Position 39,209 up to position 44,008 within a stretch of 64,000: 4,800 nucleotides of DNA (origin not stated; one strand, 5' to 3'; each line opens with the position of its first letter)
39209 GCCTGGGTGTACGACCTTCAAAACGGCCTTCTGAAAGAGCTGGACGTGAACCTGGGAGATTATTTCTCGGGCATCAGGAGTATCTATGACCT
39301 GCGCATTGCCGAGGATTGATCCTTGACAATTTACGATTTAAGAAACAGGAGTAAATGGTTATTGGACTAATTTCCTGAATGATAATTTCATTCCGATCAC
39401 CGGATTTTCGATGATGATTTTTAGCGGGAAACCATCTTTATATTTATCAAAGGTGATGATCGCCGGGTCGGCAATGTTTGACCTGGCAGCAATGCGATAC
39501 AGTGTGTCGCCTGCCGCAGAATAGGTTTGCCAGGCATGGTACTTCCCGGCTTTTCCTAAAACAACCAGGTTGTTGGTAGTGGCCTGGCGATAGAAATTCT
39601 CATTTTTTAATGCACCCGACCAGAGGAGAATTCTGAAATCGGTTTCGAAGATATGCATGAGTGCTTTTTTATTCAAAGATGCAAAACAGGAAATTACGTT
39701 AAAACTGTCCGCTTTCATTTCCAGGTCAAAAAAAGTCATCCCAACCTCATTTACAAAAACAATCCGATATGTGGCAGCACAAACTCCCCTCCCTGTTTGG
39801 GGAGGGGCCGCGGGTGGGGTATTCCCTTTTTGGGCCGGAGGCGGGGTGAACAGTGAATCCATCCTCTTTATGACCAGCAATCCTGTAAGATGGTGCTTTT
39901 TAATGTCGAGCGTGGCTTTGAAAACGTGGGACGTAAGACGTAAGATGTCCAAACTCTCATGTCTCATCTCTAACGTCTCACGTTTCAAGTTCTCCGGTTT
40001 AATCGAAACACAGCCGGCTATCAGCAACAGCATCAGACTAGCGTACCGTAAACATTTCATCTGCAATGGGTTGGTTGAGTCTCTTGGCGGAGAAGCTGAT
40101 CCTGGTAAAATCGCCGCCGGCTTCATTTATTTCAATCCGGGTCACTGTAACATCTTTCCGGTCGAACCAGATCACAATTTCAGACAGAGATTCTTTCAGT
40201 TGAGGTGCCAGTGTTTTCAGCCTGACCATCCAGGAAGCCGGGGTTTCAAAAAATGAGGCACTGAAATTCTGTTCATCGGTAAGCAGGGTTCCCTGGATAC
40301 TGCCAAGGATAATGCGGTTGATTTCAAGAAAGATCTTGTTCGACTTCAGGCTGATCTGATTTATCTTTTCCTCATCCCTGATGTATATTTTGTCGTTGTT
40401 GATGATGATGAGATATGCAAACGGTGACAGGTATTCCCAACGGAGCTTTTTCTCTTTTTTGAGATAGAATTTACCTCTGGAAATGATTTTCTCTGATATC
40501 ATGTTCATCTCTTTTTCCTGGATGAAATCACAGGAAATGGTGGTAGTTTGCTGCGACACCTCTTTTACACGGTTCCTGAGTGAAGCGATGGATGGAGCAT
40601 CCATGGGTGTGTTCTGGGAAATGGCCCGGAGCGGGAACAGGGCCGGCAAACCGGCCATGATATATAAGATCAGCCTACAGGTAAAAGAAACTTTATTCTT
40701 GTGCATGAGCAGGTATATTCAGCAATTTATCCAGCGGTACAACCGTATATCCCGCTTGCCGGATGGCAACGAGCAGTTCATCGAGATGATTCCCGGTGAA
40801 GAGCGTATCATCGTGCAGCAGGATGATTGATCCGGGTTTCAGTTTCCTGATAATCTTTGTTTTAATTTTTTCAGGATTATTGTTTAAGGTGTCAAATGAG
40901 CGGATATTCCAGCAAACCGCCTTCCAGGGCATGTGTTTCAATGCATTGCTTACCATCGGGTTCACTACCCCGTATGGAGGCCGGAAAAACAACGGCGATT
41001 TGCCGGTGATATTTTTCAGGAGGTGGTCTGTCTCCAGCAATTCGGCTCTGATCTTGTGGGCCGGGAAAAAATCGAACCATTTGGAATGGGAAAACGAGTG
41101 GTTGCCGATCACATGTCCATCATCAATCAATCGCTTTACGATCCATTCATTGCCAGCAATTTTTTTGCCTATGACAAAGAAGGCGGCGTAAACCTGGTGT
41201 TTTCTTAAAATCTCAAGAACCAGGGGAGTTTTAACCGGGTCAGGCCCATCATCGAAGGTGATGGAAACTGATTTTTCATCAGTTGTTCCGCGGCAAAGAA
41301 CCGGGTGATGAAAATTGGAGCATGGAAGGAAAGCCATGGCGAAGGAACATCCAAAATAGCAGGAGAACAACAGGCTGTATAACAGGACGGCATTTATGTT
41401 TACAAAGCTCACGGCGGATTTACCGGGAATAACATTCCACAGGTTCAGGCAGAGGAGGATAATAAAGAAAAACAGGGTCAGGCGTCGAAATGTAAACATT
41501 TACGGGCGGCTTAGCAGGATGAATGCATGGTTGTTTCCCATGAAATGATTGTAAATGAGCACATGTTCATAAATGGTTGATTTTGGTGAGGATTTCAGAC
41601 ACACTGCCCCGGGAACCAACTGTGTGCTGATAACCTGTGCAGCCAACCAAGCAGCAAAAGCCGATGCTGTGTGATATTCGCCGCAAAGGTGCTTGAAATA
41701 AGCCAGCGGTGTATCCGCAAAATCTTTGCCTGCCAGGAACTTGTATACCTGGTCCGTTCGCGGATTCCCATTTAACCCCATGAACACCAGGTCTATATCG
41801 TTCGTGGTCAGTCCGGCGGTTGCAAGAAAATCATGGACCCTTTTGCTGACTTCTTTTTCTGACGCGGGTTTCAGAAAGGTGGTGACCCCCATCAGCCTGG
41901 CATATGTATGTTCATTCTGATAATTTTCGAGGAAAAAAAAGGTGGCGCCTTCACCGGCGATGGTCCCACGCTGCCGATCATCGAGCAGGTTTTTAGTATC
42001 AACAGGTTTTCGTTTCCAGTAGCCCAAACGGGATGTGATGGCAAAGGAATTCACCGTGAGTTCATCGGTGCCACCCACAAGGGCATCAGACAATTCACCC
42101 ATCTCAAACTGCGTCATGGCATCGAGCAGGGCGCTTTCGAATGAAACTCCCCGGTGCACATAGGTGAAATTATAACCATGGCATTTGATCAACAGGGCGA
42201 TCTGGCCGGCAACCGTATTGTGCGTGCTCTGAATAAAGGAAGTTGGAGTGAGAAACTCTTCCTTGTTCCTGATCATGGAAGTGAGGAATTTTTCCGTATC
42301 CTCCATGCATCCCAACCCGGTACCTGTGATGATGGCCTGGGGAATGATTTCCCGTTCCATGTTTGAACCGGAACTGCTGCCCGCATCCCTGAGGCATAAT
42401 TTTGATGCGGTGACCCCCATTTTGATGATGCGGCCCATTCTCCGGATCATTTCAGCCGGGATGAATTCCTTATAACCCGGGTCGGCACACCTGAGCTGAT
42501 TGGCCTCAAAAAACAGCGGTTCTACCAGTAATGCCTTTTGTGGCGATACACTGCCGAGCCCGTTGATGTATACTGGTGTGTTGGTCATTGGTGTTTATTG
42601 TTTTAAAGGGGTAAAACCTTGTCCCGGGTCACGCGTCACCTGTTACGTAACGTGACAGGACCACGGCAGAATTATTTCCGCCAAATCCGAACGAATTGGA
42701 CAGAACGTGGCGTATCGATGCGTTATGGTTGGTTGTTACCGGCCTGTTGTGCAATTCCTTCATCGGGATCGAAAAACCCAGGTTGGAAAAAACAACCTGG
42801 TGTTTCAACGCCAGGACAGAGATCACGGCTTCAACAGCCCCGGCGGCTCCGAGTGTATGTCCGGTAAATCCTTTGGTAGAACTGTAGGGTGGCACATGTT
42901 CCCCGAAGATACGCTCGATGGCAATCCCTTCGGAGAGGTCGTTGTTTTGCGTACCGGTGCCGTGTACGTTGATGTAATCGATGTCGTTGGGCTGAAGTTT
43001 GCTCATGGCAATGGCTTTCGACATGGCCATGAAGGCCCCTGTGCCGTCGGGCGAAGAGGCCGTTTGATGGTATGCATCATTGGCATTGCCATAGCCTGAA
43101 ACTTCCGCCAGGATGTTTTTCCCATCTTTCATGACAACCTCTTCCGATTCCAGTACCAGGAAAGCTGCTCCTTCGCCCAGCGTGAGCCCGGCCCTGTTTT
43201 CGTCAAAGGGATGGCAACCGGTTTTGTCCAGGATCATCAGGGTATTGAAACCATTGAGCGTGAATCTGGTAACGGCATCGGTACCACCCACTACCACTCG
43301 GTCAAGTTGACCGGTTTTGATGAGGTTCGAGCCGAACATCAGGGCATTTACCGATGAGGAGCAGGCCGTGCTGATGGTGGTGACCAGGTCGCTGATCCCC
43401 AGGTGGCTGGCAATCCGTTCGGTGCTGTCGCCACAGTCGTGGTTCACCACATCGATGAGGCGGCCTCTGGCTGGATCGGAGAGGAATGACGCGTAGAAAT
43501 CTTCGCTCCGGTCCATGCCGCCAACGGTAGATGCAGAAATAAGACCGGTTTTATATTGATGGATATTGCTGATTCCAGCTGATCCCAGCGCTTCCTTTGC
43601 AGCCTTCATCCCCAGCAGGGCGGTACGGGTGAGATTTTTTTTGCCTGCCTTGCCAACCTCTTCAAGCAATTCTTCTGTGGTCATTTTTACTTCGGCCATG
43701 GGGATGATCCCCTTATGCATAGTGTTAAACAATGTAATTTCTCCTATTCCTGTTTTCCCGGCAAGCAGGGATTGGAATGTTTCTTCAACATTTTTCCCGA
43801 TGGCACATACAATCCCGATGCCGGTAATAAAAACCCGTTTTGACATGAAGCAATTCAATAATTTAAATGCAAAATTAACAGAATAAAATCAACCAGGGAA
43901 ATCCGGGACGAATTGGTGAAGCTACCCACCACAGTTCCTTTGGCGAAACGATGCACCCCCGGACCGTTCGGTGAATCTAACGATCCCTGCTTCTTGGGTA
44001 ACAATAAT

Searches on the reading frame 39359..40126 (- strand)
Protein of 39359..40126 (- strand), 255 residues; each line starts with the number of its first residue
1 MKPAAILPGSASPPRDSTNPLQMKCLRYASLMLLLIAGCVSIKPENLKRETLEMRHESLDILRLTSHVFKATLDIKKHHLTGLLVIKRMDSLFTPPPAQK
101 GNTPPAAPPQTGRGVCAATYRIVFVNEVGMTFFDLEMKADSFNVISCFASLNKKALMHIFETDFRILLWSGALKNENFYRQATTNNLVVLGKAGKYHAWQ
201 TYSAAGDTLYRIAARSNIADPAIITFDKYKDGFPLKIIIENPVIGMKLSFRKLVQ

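Call 9: search_protein_families(library=ncbifam, proteins=[window:39359-40126:-], max_evalue=0.00001)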
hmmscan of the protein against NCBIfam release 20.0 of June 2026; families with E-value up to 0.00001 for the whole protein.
window:39359-40126:- (255 aa): 1 family
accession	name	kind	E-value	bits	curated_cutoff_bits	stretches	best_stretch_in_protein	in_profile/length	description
NF053540.1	LolB2_flexi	equivalog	5.7e-24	85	60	1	118-252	71-202/203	flexirubin biosynthesis protein LolB2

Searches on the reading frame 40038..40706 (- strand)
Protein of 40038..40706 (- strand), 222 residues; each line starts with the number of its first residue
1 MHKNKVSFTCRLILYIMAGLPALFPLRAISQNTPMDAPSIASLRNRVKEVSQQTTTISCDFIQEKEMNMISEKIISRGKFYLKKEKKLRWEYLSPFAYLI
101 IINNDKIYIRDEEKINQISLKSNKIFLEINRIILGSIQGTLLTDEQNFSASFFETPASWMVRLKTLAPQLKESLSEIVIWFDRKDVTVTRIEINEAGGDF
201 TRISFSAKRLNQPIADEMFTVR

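Call 9: search_protein_families(library=ncbifam, proteins=[window:40038-40706:-], max_evalue=0.00001)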
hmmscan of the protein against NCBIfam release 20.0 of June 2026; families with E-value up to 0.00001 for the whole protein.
window:40038-40706:- (222 aa): 4 families
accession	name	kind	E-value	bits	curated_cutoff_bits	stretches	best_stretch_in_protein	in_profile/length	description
NF053544.1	LolA2_flexi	equivalog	6.2e-63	211.9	125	1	26-220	14-207/208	flexirubin biosynthesis/transport protein LolA2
TIGR00547.2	lolA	equivalog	8.2e-16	58.1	112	1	37-220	14-190/202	outer membrane lipoprotein periplasmic chaperone LolA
NF000663.1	PRK00031.2-1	exception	1.5e-09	37.6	120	1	50-132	16-95/168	LolA-like outer membrane lipoprotein chaperone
NF000661.0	PRK00031.1-3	equivalog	1.8e-06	27.5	255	1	39-219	34-212/225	outer membrane lipoprotein chaperone LolA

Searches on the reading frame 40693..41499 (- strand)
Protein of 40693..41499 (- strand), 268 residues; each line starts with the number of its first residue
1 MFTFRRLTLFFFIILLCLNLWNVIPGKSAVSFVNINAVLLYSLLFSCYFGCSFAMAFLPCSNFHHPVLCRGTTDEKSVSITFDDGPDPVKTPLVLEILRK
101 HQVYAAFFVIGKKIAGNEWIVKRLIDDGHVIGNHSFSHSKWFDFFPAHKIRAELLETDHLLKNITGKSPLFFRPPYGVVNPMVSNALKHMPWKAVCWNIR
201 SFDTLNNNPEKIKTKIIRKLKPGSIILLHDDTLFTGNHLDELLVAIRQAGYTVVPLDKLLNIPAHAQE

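Call 9: search_protein_families(library=ncbifam, proteins=[window:40693-41499:-], max_evalue=0.00001)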
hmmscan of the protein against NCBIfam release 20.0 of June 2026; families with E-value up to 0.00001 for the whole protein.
window:40693-41499:- (268 aa): 8 families
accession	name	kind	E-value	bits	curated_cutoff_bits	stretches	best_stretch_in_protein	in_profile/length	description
TIGR02764.1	spore_ybaN_pdaB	equivalog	8.7e-42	143.1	237.4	1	72-260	2-191/191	polysaccharide deacetylase family sporulation protein PdaB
NF045820.1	PgAcgDacpgdA_Strep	equivalog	6.8e-40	137.2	800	1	74-263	266-451/463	peptidoglycan-N-acetylglucosamine deacetylase PgdA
TIGR02884.1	spore_pdaA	equivalog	2.1e-37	129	298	1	70-259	31-223/224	delta-lactam-biosynthetic de-N-acetylase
TIGR04243.1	nodulat_NodB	equivalog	2.9e-34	118.3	240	1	76-233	2-159/197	chitooligosaccharide deacetylase NodB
NF045821.1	PgAcgDacpgdA1_Bac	equivalog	1.2e-32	113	400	1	73-260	85-275/282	peptidoglycan-N-acetylglucosamine deacetylase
TIGR02873.1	spore_ylxY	hypoth_equivalog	1.5e-29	103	391.5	1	69-260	78-267/268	probable sporulation protein, polysaccharide deacetylase family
NF045822.1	PgAcgDacpgdA2_Bac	equivalog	9.5e-23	80.9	400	1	76-252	70-254/274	peptidoglycan-N-acetylglucosamine deacetylase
TIGR03006.1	pepcterm_polyde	equivalog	6.2e-09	35.4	276.2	1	92-183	37-127/272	XrtA system polysaccharide deacetylase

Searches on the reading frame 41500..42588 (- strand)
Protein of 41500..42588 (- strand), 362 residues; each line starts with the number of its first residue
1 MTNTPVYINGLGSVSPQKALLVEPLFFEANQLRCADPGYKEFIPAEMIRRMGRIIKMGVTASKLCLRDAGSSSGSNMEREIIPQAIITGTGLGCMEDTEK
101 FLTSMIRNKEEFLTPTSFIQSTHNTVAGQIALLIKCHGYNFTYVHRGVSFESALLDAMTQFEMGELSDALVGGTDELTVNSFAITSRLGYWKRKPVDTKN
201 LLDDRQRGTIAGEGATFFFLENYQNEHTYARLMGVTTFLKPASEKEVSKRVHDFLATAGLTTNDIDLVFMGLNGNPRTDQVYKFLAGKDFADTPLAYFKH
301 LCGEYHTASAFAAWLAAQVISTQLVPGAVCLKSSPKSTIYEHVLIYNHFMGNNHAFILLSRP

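Call 9: search_protein_families(library=ncbifam, proteins=[window:41500-42588:-], max_evalue=0.00001)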
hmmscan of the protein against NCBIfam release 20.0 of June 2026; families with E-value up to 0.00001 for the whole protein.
window:41500-42588:- (362 aa): 8 families
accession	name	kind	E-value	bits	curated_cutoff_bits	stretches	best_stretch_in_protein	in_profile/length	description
TIGR03150.1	fabF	equivalog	7e-18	64.5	493.75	1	40-226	57-244/407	beta-ketoacyl-ACP synthase II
NF005589.0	PRK07314.1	subfamily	8.1e-16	57.8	387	1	40-234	60-260/413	beta-ketoacyl-ACP synthase II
NF006587.0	PRK09116.1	equivalog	1.3e-12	47.2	470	1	47-325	66-357/408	beta-ketoacyl-ACP synthase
NF005084.0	PRK06519.1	equivalog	2.6e-09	36.7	320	1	96-323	126-356/397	beta-ketoacyl-ACP synthase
NF006274.0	PRK08439.1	equivalog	3.4e-09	36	621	1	41-226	59-245/406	beta-ketoacyl-ACP synthase II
NF004970.0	PRK06333.1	subfamily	3.8e-09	35.9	525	1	41-225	69-256/424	beta-ketoacyl-ACP synthase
NF006618.0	PRK09185.1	subfamily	1.1e-08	34.6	407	1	85-332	99-351/394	beta-ketoacyl-ACP synthase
NF005916.1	PRK07910.1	equivalog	2.1e-07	30.3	560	1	48-268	77-309/418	KasA/KasB family beta-ketoacyl-ACP synthase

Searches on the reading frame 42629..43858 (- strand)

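Call 9: search_protein_families(library=ncbifam, proteins=[window:42629-43858:-], max_evalue=0.00001)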
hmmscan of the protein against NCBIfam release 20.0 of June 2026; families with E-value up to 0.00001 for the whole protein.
window:42629-43858:- (409 aa): 26 families (the best 25 are shown)
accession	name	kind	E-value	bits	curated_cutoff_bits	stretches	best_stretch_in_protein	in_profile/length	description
NF006618.0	PRK09185.1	subfamily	6.1e-93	312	407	1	7-403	3-392/394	beta-ketoacyl-ACP synthase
TIGR03150.1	fabF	equivalog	1.3e-92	310.6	493.75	1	7-401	1-406/407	beta-ketoacyl-ACP synthase II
NF005589.0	PRK07314.1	subfamily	3.6e-88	296.1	387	1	5-404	2-412/413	beta-ketoacyl-ACP synthase II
NF004618.0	PRK05952.1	equivalog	9.4e-82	274.9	455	1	8-403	3-382/384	beta-ketoacyl-ACP synthase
NF004970.0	PRK06333.1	subfamily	1.2e-77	261.6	525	1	6-405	3-423/424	beta-ketoacyl-ACP synthase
NF006274.0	PRK08439.1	equivalog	2.3e-72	244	621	1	7-403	2-405/406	beta-ketoacyl-ACP synthase II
NF058662.1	cispenta_AmcF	equivalog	1.4e-67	228.3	325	1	9-402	2-368/369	cispentacin biosynthesis acyltransferase subunit AmcF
NF005076.0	PRK06501.1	equivalog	1.6e-66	225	629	1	9-404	13-423/425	beta-ketoacyl-ACP synthase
NF006587.0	PRK09116.1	equivalog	1.4e-56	192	470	1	7-404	2-407/408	beta-ketoacyl-ACP synthase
NF005935.0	PRK07967.1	equivalog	1.7e-54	185.2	630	1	7-404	2-404/406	beta-ketoacyl-ACP synthase I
NF005916.1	PRK07910.1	equivalog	1.5e-53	182.2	560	1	8-404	13-418/418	KasA/KasB family beta-ketoacyl-ACP synthase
NF005490.0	PRK07103.1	equivalog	2.2e-53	181.8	445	1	6-403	3-412/414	polyketide beta-ketoacyl:acyl carrier protein synthase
NF006434.0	PRK08722.1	equivalog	2.6e-52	178.1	759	1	6-403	2-413/414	beta-ketoacyl-ACP synthase II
NF045894.1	PKS_plus_SDR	equivalog_domain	8.1e-26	90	1740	1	146-401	153-424/1515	type I polyketide synthase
NF041183.1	Pks2_ls1_myc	equivalog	4.8e-25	86.7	2400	1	146-366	153-376/2086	sulfolipid-1 biosynthesis phthioceranic/hydroxyphthioceranic acid synthase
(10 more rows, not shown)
